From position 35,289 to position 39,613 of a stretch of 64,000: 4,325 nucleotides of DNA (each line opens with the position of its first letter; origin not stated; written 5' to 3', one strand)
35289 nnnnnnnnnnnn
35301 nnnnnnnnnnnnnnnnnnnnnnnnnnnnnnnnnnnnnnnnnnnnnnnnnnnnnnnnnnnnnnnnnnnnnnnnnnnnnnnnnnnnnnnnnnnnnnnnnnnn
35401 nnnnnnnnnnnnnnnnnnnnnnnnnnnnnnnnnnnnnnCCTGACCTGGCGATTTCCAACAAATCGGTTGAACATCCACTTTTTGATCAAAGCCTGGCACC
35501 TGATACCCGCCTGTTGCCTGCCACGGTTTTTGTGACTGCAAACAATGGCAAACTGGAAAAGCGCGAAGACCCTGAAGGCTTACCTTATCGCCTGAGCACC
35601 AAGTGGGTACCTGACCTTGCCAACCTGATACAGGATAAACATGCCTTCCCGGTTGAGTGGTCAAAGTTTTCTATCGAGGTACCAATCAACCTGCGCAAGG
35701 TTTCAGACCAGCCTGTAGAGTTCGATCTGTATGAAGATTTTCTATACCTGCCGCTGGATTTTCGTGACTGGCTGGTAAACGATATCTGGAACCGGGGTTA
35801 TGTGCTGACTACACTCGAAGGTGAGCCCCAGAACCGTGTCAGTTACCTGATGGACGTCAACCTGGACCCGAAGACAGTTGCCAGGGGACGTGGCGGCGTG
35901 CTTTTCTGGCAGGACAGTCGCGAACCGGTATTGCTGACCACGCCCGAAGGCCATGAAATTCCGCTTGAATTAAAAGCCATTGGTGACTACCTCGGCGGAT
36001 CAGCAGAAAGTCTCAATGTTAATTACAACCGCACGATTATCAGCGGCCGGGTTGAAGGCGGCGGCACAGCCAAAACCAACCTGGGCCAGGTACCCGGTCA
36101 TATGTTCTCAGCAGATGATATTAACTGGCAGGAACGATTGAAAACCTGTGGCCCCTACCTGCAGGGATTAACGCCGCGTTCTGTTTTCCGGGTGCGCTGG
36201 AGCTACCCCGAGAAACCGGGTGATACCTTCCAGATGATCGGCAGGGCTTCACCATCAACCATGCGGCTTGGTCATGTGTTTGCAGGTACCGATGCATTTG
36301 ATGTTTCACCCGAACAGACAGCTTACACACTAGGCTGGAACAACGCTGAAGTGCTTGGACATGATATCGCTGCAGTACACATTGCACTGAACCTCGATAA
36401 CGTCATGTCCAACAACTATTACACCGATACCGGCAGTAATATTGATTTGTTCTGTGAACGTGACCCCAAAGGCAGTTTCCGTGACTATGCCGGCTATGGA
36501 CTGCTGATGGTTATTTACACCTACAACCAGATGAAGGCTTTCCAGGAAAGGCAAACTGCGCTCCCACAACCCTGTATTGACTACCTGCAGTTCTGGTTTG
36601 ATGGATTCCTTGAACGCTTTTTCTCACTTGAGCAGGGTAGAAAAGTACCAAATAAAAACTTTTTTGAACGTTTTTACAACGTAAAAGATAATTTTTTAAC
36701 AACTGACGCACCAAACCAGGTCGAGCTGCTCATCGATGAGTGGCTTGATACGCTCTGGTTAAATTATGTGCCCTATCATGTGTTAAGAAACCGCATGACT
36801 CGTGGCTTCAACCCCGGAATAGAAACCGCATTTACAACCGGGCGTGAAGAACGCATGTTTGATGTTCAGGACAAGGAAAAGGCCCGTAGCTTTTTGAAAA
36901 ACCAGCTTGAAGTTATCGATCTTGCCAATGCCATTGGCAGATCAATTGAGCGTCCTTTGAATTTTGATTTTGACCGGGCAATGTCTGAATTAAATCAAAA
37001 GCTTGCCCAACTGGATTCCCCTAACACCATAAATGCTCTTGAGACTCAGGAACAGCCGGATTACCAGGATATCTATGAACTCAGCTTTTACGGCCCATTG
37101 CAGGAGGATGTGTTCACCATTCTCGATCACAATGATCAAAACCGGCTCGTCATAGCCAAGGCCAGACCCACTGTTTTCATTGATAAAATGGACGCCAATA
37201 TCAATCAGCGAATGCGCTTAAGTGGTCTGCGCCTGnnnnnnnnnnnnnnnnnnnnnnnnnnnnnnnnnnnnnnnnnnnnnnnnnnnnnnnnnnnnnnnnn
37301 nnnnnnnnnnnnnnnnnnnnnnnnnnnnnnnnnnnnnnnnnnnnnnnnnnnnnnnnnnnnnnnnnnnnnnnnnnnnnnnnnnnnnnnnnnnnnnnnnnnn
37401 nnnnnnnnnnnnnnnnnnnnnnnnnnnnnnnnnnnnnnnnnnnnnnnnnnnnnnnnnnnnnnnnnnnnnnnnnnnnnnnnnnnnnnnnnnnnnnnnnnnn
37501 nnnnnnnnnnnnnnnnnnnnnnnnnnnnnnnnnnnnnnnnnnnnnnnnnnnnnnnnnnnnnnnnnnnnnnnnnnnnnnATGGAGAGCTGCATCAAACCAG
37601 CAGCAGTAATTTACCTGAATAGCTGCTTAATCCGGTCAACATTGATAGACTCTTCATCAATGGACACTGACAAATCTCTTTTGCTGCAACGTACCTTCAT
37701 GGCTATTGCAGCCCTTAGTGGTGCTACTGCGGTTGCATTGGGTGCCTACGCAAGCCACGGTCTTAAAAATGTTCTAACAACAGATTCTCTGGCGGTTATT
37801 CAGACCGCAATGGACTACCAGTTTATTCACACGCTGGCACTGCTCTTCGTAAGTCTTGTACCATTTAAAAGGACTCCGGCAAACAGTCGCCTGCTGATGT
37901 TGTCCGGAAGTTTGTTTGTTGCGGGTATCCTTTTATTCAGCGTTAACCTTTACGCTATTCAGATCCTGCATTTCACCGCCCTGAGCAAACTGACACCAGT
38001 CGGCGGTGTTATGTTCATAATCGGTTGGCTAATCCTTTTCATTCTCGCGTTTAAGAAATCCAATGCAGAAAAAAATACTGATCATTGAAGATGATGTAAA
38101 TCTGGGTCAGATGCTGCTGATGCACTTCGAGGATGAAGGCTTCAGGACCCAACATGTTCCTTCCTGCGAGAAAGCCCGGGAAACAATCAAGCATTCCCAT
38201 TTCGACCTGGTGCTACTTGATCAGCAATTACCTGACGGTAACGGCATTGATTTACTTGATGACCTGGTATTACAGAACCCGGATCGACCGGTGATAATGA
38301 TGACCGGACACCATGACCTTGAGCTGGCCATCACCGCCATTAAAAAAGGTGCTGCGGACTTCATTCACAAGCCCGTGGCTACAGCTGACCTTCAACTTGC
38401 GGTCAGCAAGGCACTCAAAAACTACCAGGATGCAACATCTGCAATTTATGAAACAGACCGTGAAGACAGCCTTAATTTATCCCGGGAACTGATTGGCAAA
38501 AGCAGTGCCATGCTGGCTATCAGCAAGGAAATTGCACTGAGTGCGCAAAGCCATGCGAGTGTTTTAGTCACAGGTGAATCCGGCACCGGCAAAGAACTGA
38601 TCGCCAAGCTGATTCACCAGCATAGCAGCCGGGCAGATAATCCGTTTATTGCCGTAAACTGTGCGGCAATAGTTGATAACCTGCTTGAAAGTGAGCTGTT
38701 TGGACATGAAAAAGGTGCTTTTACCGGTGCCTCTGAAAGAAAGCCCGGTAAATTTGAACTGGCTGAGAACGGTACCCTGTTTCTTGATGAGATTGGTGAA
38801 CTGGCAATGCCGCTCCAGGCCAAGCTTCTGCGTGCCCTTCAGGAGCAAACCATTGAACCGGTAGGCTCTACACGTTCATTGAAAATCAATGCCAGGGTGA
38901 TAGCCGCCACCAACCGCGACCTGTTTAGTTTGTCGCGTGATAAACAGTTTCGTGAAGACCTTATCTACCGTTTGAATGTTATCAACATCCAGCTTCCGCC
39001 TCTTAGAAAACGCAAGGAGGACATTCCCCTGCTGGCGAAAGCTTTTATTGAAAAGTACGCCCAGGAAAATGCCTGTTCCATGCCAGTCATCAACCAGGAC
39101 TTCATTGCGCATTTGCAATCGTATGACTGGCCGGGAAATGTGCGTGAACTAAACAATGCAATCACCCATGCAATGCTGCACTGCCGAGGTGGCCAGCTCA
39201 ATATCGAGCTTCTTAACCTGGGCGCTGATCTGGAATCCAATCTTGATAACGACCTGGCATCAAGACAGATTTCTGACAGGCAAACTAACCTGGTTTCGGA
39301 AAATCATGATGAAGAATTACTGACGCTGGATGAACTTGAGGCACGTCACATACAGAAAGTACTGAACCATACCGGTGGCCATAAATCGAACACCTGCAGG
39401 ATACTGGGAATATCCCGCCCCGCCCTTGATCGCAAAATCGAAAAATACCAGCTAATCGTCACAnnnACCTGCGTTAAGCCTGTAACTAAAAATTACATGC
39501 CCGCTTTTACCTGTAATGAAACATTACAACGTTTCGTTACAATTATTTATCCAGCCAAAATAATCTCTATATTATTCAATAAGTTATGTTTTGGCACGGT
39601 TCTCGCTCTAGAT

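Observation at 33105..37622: Orphan 1505-aa protein: complete nucleotide-sugar dehydrogenase-like module fused to ~850 aa of unrecognisable sequence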

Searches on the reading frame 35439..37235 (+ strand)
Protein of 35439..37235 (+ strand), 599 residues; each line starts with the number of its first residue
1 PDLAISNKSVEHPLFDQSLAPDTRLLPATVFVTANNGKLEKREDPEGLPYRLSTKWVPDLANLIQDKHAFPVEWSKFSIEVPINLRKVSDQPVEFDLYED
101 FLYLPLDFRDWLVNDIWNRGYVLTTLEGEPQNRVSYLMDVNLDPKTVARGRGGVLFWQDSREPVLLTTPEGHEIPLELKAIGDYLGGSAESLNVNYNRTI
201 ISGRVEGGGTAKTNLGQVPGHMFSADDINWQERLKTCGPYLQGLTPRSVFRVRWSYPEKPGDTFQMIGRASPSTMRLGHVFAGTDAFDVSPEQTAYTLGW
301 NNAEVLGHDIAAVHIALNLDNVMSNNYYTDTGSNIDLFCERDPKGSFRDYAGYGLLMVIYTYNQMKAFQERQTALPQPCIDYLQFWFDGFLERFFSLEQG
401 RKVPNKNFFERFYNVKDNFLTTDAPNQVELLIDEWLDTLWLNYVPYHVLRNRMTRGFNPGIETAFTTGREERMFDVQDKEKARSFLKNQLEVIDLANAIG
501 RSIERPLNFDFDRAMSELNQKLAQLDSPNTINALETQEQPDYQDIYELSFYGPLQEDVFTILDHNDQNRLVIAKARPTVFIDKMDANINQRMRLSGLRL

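Call 44: find_homologous_proteins(query=A3, max_evalue=0.001)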
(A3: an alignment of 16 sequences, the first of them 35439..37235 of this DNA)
Query A3 (16 sequences) (599 aa, profile of the alignment): 2 proteins with E <= 0.001 among 7623 candidates.
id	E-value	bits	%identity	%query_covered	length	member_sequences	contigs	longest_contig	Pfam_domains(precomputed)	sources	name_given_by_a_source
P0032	1.6e-127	445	44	77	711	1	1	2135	-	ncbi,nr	ncbi:MAG: hypothetical protein KKD11_02800, partial [Candidatus Omnitrophica bacterium]|nr:hypotheti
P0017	9.5e-34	135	97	21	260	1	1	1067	-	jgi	jgi:hypothetical protein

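Call 58: predict_structure(alignment_id=A3)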
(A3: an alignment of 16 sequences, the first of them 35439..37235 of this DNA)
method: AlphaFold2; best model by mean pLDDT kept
length: 599 residues; sequences in the alignment: 16
mean_pLDDT: 87.2   pTM: 0.89
mean pLDDT of the five models: 87.2, 86.7, 86.3, 85.4, 83.2
residues with pLDDT >= 90: 363; 70-90: 170; 50-70: 47; < 50: 19
segments of 3 or more residues with pLDDT < 50: 581-599
pLDDT, mean of each block of 10 residues (from residue 1): 95 93 96 95 96 95 93 92 96 94 95 96 96 95 75 94 96 95 92 74 71 73 85 88 93 93 92 95 95 97 91 90 94 89 90 89 84 80 95 83 81 78 71 93 95 91 64 84 94 96 90 97 85 69 91 89 82 75 43 37
secondary structure, 60 per line:
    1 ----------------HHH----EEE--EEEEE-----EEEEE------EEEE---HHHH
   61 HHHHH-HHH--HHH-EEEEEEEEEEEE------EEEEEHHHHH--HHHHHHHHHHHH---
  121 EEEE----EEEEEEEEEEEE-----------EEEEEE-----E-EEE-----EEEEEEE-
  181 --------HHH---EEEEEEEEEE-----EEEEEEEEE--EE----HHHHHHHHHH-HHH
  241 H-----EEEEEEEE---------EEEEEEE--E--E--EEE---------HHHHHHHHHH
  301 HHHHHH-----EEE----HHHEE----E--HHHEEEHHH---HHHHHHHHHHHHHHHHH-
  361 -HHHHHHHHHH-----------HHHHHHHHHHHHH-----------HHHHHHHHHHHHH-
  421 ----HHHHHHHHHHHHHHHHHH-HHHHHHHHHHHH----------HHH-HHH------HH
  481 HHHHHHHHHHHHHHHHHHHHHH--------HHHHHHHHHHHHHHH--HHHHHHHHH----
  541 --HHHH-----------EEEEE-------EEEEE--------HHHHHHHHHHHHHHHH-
elements in order: E24-26 E29-33 E39-43 E50-53 H57-65 E76-87 E94-98 H99-103 H106-117 E121-124 E129-140 E152-157 E165-167 E173-179 E195-204 E210-218 H227-236 H238-241 E247-254 E264-270 E279-281 H291-306 E312-314 E334-336 H343-359 H362-371 H383-395 H407-419 H425-442 H444-455 H479-502 H511-525 H528-536 H543-546 E558-562 E570-574 H583-598

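Call 60: fold_search(model_id=the predicted structure, library=pdb)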
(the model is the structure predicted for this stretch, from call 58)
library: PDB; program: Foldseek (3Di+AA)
matches with E <= 10: 233; with E <= 0.001: 9
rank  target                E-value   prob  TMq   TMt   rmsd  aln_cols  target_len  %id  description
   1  6k20                  1.8e-05  0.99  0.25  0.30  19.9       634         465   12  Structure of Apo YdiU (released 2020-05-13)
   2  6iii                  1.9e-05  1.00  0.27  0.33  15.4       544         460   13  Crystal structure of an uncharacterized protein (released 2019-10-09)
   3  9l29                  2.0e-05  1.00  0.25  0.30  16.9       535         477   14  YdiU in complex with NAD, short soaking experiment (released 2026-01-14)
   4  9jyn                  2.2e-05  1.00  0.25  0.31  17.1       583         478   13  YdiU complexed with NAD (released 2026-01-14)
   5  6lna_B                2.3e-05  1.00  0.28  0.34  15.1       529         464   13  YdiU complex with AMPNPP and Mn2+ (released 2020-12-30)
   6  9jym                  2.5e-05  1.00  0.28  0.33  15.9       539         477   12  YdiU complexed with NAD and Mn2+ (released 2026-01-14)
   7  6lna_A                2.8e-05  1.00  0.26  0.32  16.2       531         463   13  YdiU complex with AMPNPP and Mn2+ (released 2020-12-30)
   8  6eac_C                6.1e-05  1.00  0.28  0.34  15.6       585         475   12  Pseudomonas syringae SelO (released 2018-10-03)
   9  6eac_A                1.7e-04  0.99  0.26  0.32  15.9       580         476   13  Pseudomonas syringae SelO (released 2018-10-03)
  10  4u94                  8.3e-03  0.14  0.12  0.15  21.7       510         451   13  Structure of mycobacterial maltokinase, the missing link in the essential GlgE-pathway (released 2015-02-11)
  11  5ukf_C                1.3e-02  0.60  0.18  0.29  15.6       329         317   10  Crystal Structure of the Human Vaccinia-related Kinase 1 Bound to an Oxindole Inhibitor (released 2017-03-29)
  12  6vxu_C                1.7e-02  0.47  0.18  0.29  13.7       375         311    9  Structure of Human Vaccinia-related Kinase 1 (VRK1) bound to ACH471 (released 2021-03-03)
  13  6cnx_C                1.9e-02  0.57  0.17  0.29  16.0       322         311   10  Crystal Structure of the Human vaccinia-related kinase 1 (VRK1) bound to an N-propynyl-N-isopentyl-dihydropteridin inh (released 2018-04-04)
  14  6vxu_A                2.7e-02  0.51  0.20  0.32  13.1       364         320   10  Structure of Human Vaccinia-related Kinase 1 (VRK1) bound to ACH471 (released 2021-03-03)
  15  6csw_A                3.0e-02  0.51  0.18  0.29  16.1       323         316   10  Crystal Structure of the Human vaccinia-related kinase bound to a N-methyl-N-propyl-dihydropteridine inhibitor (released 2018-04-04)
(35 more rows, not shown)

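Call 91: search_solved_structures(query=A3, max_evalue=10, show_alignments=2)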
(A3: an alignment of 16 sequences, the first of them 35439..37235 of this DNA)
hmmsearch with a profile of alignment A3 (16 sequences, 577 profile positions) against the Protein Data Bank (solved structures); distinct sequences matched with E-value up to 10: 1.
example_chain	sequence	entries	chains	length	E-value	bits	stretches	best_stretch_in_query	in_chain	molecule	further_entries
5jrm_A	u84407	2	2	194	0.76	11.6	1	130-190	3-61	Endo-1,4-beta-xylanase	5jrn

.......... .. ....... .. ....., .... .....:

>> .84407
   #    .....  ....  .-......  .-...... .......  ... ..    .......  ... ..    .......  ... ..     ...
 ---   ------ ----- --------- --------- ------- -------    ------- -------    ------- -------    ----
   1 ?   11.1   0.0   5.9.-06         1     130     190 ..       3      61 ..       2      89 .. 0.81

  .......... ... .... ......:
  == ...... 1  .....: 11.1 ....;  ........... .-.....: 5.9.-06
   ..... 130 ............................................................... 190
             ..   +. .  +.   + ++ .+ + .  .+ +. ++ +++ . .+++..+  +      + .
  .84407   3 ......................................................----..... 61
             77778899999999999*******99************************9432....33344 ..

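Call 93: fold_search(model_id=the predicted structure, library=viral)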
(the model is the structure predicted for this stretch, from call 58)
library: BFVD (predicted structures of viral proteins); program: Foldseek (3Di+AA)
matches with E <= 10: 133; with E <= 0.001: 0
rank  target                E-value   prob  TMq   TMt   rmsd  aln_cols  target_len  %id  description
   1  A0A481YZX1            6.5e-02  0.33  0.19  0.26  12.8       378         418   10  Protein kinase domain-containing protein [Mimivirus LCMiAC01]
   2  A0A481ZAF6            6.5e-02  0.21  0.18  0.27  19.6       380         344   10  Putative serine/threonine protein kinase [Pithovirus LCPAC304]
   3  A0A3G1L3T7            8.9e-02  0.23  0.14  0.24  13.8       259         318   14  APH-like putative serine/threonine kinase [Synechococcus phage S-CBWM1]
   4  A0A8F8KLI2            1.0e-01  0.25  0.18  0.17  13.2       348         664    8  Serine/threonine protein kinase [Clandestinovirus]
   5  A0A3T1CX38            1.1e-01  0.08  0.14  0.09  24.6       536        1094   11  Uncharacterized protein [Acanthamoeba castellanii medusavirus J1]
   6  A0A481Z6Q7            2.2e-01  0.20  0.16  0.22  14.1       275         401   12  Putative serine/threonine protein kinase [Pithovirus LCPAC202]
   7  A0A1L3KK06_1          2.6e-01  0.04  0.12  0.10  25.9       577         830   12  (no name in the UniProt tables at hand)
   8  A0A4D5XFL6            3.4e-01  0.06  0.16  0.11  24.2       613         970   11  Protein kinase domain-containing protein [Mimivirus LCMiAC02]
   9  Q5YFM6                3.8e-01  0.14  0.14  0.09  11.5       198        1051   12  Protein kinase domain-containing protein [Singapore grouper iridovirus]
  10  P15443                5.2e-01  0.11  0.18  0.24  13.4       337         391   10  Protein kinase ORF14 [Ictalurid herpesvirus 1 (strain Auburn)]
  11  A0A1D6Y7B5            5.5e-01  0.13  0.20  0.28  11.5       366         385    9  (no name in the UniProt tables at hand)
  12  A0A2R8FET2            5.5e-01  0.10  0.15  0.33  14.0       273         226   11  Serine/Threonine protein kinase [Cedratvirus Zaza IHUMI]
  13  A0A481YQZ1            5.8e-01  0.11  0.16  0.27  14.5       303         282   12  Putative serine/threonine protein kinase [Marseillevirus LCMAC101]
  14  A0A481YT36            5.8e-01  0.10  0.14  0.30  11.6       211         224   12  non-specific serine/threonine protein kinase [Marseillevirus LCMAC102]
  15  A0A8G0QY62            7.1e-01  0.41  0.10  0.20  13.5       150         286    9  (no name in the UniProt tables at hand)
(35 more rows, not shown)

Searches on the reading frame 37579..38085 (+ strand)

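Call 5: search_protein_families(library=pfam, proteins=[window:37579-38085:+], max_evalue=0.01)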
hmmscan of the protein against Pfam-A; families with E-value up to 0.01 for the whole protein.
window:37579-38085:+ (169 aa): 1 family
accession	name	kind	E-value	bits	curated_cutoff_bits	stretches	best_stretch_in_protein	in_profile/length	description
PF04241.20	DUF423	-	1e-23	83.8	25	1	54-143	1-86/86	Protein of unknown function (DUF423)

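Call 6: search_protein_families(library=ncbifam, proteins=[window:37579-38085:+], max_evalue=0.01)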
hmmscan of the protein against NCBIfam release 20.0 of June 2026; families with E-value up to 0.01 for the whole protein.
window:37579-38085:+ (169 aa): 1 family
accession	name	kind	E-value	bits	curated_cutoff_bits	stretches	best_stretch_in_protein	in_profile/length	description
NF008125.0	PRK10873.1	equivalog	1.8e-24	86.7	162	1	38-159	4-122/131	hypothetical protein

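Call 100: search_protein_families(library=padloc, proteins=[window:37660-38085:+], max_evalue=0.01)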
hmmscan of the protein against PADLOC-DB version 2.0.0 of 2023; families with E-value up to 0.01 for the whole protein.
window:37660-38085:+ (142 aa): 0 families

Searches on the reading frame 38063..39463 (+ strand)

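Call 5: search_protein_families(library=pfam, proteins=[window:38063-39463:+], max_evalue=0.01)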
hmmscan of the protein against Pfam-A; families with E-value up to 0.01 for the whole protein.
window:38063-39463:+ (467 aa): 12 families
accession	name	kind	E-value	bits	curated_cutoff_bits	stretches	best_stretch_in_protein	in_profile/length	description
PF00158.32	Sigma54_activat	-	2.9e-69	232.5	20.2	1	143-310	1-168/168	Sigma-54 interaction domain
PF00072.30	Response_reg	-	1.3e-24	86.9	30.2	1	5-114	1-110/111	Response regulator receiver domain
PF14532.12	Sigma54_activ_2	-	2.7e-22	79.9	25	1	144-314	1-138/138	Sigma-54 interaction domain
PF25601.1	AAA_lid_14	-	5.3e-22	77.9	27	1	315-385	1-71/87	AAA+ ATPase lid domain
PF02954.25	HTH_8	-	6.3e-13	48.7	22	1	421-462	1-42/42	Bacterial regulatory protein, Fis family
PF01078.27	Mg_chelatase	-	1.2e-07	31.8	20.3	1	222-284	93-157/207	Magnesium chelatase, subunit ChlI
PF00004.35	AAA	-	8e-07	30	21.2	1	167-289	1-113/131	ATPase family associated with various cellular activities (AAA)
PF07728.20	AAA_5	-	8.2e-06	26.3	22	1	167-289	2-127/139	AAA domain (dynein-related subfamily)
PF13245.12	AAA_19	-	0.00051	20.7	25.1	1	158-263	5-118/134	AAA domain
PF00493.29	MCM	-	0.00081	19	23.3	1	160-299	53-187/224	MCM P-loop domain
PF07724.20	AAA_2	-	0.0053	17.2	27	1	164-292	3-132/166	AAA domain (Cdc48 subfamily)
PF13191.12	AAA_16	-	0.0055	17.6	32.6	0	161-219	21-85/167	AAA ATPase domain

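Call 6: search_protein_families(library=ncbifam, proteins=[window:38063-39463:+], max_evalue=0.01)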
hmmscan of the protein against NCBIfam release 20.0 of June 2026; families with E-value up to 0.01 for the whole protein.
window:38063-39463:+ (467 aa): 119 families (the best 25 are shown)
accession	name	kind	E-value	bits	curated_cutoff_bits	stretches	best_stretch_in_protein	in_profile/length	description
NF008469.0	PRK11361.1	equivalog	9.9e-126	420.1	714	1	3-463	5-455/461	acetoacetate metabolism transcriptional regulator AtoC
TIGR01818.1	ntrC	equivalog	4.3e-118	395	558.6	1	5-460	1-461/463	nitrogen regulation protein NR(I)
TIGR02915.1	PEP_resp_reg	equivalog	8.3e-113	377.5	502.6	1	5-464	1-444/445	PEP-CTERM-box response regulator transcription factor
NF041946.1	LuxO_transreg_Vib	equivalog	1e-109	367.5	800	1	25-463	19-461/463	quorum-sensing sigma-54 dependent transcriptional regulator LuxO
NF050807.1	TransRegFlbDCaul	equivalog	2.3e-106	356.4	750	1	24-463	22-439/454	sigma-54-dependent transcriptional regulator FlbD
NF007689.0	PRK10365.1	equivalog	2.8e-104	349.4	760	1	4-459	7-439/441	sigma-54-dependent response regulator transcription factor ZraR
NF041552.1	TF_PrdR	equivalog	2.9e-104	349.5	795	1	115-463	241-577/577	sigma-54 dependent transcriptional regulator PrdR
TIGR01817.1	nifA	equivalog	1.1e-102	344.5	528.85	1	122-384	178-438/534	nif-specific transcriptional activator NifA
NF003451.0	PRK05022.1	equivalog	1.1e-102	344.4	476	1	115-461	165-507/512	nitric oxide reductase transcriptional regulator NorR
NF051870.1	NAssimRespRegNtrX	equivalog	3.1e-102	342.8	600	1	3-460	2-448/452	nitrogen assimilation response regulator NtrX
NF008176.1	PRK10923.1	equivalog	6.2e-100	335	620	1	2-461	2-465/469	nitrogen regulation protein NR(I)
NF038308.1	RNA_repair_RtcR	equivalog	1e-97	328.2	650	1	32-462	60-516/530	RNA repair transcriptional activator RtcR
NF011695.0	PRK15115.1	equivalog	1.9e-97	326.8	763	1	4-369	8-363/445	two-component system response regulator GlrR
NF049963.1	RespRegFlgRCampy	domain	8.1e-95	318.2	750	1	5-388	3-381/429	fla regulon two-component system response regulator FlgR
NF011958.0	PRK15429.1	equivalog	3.4e-85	287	830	1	142-387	380-625/692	formate hydrogenlyase transcriptional activator FlhA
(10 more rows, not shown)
